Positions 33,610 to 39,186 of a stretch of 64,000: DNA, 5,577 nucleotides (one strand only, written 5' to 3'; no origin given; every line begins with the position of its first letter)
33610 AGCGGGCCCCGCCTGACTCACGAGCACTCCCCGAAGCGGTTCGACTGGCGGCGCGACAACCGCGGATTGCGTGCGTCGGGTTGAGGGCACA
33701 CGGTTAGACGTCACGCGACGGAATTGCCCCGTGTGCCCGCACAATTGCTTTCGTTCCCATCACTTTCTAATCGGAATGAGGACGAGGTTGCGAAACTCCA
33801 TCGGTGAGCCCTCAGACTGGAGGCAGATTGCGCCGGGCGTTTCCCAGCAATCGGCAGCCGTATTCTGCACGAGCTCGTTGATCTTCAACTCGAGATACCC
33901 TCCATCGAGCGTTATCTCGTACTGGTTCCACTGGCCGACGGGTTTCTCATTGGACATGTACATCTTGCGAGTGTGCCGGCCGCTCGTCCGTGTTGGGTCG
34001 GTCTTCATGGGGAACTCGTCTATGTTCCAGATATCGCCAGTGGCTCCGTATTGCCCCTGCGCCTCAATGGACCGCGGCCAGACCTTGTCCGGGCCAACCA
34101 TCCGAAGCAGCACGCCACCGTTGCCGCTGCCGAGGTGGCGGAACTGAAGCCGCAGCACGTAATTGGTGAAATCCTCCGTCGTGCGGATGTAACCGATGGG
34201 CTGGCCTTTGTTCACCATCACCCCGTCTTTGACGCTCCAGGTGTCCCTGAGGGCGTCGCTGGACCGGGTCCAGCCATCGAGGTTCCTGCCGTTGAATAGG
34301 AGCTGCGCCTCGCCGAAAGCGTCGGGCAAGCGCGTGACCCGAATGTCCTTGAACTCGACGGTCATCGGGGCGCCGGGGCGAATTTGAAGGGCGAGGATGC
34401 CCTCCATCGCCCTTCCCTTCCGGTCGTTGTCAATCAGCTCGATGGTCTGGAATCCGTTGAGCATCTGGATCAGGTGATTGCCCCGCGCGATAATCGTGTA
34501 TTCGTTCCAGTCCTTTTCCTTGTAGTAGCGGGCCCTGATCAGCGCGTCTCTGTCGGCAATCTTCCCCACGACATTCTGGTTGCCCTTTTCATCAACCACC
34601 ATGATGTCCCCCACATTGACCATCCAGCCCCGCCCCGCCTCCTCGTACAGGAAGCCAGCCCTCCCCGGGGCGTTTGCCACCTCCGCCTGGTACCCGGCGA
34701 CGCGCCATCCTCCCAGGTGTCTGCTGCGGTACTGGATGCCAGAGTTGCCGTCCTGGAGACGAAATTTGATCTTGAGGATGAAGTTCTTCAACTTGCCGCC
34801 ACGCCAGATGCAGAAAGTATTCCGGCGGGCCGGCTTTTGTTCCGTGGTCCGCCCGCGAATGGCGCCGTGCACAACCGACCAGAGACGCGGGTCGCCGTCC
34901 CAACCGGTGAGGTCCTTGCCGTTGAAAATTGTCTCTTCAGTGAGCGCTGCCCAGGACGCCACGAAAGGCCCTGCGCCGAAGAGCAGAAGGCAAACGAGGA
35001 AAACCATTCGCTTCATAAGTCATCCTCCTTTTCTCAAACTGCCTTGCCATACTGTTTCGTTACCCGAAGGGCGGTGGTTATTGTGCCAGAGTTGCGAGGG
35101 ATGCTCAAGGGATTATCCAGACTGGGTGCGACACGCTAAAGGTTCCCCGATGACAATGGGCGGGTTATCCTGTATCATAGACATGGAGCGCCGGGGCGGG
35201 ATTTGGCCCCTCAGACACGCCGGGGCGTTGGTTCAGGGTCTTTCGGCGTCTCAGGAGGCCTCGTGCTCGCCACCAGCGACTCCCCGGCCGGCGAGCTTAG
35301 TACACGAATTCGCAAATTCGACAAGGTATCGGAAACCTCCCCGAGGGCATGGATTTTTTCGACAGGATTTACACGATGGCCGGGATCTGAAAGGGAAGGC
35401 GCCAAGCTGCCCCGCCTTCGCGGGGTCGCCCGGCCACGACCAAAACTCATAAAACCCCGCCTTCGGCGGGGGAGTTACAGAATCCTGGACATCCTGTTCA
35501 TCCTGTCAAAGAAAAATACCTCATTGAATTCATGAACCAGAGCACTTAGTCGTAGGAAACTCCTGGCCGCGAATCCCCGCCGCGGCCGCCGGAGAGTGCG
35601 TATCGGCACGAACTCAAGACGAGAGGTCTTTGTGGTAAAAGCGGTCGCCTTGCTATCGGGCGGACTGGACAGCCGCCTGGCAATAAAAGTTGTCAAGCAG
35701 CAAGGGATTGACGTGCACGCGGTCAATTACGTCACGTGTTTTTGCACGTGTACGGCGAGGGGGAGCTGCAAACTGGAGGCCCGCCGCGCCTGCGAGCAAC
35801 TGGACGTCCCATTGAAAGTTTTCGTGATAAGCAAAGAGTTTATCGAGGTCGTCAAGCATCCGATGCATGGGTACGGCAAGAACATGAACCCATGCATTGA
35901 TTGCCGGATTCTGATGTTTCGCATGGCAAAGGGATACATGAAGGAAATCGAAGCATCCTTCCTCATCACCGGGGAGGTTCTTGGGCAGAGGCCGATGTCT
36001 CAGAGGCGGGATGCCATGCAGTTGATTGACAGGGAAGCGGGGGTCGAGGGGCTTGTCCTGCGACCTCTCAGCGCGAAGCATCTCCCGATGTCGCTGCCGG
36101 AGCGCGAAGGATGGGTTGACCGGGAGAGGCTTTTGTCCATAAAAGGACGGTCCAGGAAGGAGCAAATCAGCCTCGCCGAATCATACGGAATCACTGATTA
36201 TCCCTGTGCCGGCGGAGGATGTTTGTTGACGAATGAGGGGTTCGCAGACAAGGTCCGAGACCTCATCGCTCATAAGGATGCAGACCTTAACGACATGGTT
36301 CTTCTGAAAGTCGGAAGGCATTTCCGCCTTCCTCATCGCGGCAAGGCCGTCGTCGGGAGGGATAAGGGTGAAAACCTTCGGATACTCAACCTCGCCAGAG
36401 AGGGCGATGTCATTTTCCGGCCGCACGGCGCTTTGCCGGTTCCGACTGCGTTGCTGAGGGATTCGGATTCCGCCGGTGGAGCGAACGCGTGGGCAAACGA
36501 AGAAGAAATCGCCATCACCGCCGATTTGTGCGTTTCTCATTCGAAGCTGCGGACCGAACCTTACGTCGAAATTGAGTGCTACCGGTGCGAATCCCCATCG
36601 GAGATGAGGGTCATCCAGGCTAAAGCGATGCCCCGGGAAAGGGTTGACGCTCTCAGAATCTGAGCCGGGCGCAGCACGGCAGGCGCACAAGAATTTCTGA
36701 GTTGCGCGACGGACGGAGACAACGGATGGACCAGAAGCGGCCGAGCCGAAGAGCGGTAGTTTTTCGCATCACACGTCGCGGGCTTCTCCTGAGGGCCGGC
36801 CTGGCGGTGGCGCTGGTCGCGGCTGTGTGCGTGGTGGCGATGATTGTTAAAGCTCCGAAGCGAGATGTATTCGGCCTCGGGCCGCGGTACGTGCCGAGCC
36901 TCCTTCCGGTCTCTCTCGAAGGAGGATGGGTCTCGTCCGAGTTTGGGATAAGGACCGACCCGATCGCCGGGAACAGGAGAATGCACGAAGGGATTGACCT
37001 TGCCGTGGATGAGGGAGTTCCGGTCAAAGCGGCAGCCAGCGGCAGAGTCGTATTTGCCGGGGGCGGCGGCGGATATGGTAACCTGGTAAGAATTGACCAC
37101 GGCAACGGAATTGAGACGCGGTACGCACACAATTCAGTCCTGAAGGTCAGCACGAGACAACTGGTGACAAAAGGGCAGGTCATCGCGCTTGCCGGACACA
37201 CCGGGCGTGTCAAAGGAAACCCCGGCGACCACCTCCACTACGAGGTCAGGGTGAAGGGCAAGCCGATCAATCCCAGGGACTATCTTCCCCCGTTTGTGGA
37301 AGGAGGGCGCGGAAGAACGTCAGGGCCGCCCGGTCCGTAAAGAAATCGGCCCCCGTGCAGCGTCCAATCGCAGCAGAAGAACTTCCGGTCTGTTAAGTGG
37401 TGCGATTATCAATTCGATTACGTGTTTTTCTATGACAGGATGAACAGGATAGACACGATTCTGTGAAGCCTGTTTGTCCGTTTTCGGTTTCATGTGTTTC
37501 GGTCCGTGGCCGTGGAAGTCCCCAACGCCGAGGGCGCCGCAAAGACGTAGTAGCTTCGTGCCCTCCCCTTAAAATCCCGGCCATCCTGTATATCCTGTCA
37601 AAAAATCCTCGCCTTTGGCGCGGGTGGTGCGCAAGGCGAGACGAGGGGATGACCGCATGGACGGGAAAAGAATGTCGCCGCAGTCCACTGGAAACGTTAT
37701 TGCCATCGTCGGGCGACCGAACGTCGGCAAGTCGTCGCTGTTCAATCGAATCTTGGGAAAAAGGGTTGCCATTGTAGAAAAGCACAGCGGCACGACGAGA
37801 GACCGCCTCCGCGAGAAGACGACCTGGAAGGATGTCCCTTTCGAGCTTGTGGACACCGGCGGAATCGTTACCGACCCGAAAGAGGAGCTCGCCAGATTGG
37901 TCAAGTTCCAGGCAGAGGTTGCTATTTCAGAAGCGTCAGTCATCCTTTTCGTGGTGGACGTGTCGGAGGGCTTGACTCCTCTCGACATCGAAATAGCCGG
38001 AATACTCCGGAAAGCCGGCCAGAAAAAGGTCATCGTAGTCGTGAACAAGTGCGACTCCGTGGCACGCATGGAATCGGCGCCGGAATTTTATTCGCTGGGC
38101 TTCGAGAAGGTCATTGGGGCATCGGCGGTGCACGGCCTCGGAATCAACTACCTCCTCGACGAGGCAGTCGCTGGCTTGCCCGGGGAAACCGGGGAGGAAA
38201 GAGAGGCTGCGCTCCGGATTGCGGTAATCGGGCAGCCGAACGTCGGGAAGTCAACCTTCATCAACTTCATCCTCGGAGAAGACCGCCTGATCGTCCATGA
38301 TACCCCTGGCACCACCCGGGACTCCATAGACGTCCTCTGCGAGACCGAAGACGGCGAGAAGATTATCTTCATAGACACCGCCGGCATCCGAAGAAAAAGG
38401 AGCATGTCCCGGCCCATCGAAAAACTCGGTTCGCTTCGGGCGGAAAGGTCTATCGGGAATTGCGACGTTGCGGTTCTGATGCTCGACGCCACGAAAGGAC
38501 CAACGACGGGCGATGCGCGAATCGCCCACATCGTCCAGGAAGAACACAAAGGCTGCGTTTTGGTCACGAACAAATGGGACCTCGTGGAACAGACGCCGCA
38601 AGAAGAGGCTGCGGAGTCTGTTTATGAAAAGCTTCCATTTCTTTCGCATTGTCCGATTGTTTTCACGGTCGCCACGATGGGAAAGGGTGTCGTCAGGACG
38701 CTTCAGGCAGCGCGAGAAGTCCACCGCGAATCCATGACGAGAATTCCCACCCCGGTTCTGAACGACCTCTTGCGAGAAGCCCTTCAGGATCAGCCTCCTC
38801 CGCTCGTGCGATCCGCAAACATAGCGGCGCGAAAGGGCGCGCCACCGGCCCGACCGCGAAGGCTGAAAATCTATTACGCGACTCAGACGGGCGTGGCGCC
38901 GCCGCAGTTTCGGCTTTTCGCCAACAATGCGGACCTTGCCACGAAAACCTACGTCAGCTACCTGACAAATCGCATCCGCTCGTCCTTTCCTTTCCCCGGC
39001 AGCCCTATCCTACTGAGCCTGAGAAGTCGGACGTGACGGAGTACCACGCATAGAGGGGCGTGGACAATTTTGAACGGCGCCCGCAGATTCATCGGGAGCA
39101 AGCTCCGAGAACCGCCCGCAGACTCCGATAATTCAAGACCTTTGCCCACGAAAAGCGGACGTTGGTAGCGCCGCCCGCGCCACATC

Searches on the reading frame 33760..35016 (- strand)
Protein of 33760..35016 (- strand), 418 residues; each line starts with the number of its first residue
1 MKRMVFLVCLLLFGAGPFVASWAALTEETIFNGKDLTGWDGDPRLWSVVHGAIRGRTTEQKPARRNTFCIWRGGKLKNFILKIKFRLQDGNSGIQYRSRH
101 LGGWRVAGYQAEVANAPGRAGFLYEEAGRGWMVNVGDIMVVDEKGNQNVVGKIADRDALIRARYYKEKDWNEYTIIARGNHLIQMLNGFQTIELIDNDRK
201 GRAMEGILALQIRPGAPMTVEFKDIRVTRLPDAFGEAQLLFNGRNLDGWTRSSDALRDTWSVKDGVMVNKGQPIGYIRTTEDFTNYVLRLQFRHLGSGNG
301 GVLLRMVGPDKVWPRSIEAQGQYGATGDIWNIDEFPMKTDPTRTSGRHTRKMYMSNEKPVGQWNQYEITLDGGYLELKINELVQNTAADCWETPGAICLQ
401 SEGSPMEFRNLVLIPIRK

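Call 12: search_protein_families(library=pfam, proteins=[window:33760-35016:-])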
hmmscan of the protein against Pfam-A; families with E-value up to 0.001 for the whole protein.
window:33760-35016:- (418 aa): 1 family
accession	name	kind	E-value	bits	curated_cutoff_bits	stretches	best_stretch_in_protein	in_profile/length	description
PF06439.18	3keto-disac_hyd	-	9.8e-66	221.8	26.8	2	28-228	3-187/187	3-keto-disaccharide hydrolase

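Call 49: find_related_loci(query=window:33760-35016:-, collection=metagenome_contigs, flank=3000)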
Query window:33760-35016:- (418 aa) in metagenome_contigs; peptide patterns used: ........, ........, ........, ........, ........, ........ (x = any residue, [..] = any of these).
310 stretches matched a pattern; 173 encode a relative of the query (tblastn E <= 1e-3); the best 80 are kept; 80 distinct loci.
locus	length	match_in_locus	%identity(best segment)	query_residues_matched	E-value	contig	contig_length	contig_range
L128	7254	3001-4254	83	1-418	0e+0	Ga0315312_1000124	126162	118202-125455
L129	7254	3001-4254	81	1-418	0e+0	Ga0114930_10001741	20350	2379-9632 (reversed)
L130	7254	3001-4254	81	1-418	0e+0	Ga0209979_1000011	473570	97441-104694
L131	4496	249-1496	76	1-416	0e+0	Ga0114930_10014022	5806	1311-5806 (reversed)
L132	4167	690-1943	76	1-418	0e+0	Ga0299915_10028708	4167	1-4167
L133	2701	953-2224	74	1-416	0e+0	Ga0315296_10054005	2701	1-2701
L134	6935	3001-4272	74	1-416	0e+0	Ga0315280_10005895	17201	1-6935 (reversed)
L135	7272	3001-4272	75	1-416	0e+0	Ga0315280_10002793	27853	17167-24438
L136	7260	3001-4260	72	1-418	0e+0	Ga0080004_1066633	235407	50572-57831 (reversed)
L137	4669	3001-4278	72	1-418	0e+0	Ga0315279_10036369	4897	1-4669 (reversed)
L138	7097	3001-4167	77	30-418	0e+0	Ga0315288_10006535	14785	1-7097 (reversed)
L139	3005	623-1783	75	30-416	0e+0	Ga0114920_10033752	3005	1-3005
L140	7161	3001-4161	75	30-416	0e+0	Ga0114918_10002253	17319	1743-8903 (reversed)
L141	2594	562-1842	70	1-417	0e+0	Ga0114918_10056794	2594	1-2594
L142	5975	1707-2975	70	3-416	0e+0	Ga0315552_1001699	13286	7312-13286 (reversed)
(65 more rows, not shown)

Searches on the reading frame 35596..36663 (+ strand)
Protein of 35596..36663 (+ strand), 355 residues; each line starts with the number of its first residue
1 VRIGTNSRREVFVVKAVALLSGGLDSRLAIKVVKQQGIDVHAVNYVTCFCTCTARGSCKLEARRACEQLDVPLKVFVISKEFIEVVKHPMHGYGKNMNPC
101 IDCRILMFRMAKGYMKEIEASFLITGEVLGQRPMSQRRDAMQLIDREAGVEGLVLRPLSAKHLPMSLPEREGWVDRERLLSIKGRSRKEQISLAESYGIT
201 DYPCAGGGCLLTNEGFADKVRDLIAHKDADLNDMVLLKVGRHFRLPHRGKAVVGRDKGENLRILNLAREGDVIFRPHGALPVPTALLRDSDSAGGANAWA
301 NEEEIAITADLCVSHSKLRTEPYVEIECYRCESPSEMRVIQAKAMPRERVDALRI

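Call 12: search_protein_families(library=pfam, proteins=[window:35596-36663:+])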
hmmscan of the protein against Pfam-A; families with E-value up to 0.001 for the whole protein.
window:35596-36663:+ (355 aa): 3 families
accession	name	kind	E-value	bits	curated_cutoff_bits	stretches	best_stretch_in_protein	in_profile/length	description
PF02568.20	ThiI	-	8.4e-13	48.8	20.5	1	15-158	5-144/197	Thiamine biosynthesis protein (ThiI)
PF18297.6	NFACT-R_2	-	2.1e-10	41.1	26.9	1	240-351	1-101/104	NFACT protein RNA binding domain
PF03054.22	tRNA_Me_trans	-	5.1e-10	39.8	20.6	1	16-127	3-126/202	tRNA methyl transferase HUP domain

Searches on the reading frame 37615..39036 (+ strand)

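Call 12: search_protein_families(library=pfam, proteins=[window:37615-39036:+])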
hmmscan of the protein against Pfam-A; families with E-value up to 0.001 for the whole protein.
window:37615-39036:+ (473 aa): 15 families
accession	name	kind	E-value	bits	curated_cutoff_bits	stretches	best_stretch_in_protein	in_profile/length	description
PF01926.29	MMR_HSR1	-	4.6e-56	188.2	21.9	2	29-145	2-113/113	50S ribosome-binding GTPase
PF14714.11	KH_dom-like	-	2.3e-24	85.9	27.3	1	376-470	1-81/81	KH-domain-like of EngA bacterial GTPase enzymes, C-terminal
PF02421.24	FeoB_N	-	2.2e-21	76.4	27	2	28-180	2-152/156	Ferrous iron transport protein B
PF00009.33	GTP_EFTU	-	8.6e-21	74.8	26.5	2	201-366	5-182/188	Elongation factor Tu GTP binding domain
PF00350.29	Dynamin_N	-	5.8e-16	59.4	27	1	202-246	1-44/168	Dynamin family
PF03193.22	RsgA_GTPase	-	5.4e-12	46.3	30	0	89-230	5-137/174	RsgA GTPase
PF04548.22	AIG1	-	2.8e-11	43.6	27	1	29-136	3-112/212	AIG1 family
PF08477.19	Roc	-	3.6e-09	37.3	27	1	29-147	2-119/119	Ras of Complex, Roc, domain of DAPkinase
PF00071.28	Ras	-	1.2e-06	28.7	21.6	0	29-149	2-117/162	Ras family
PF13479.12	AAA_24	-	0.00011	22.6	27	0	199-230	2-30/195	AAA domain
PF00005.33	ABC_tran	-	0.00012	23.1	25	0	25-50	10-35/137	ABC transporter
PF04670.18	Gtr1_RagA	-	0.00014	21.8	22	1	31-153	4-128/232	Gtr1/RagA G protein conserved region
PF13401.12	AAA_22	-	0.00015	22.6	27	0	25-115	4-91/130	AAA domain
PF16897.10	MMR_HSR1_Xtn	-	0.00024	21.5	35.2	0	131-183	50-99/106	C-terminal region of MMR_HSR1 domain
PF00735.24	Septin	-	0.00056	19.7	26.2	0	198-223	3-28/280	Septin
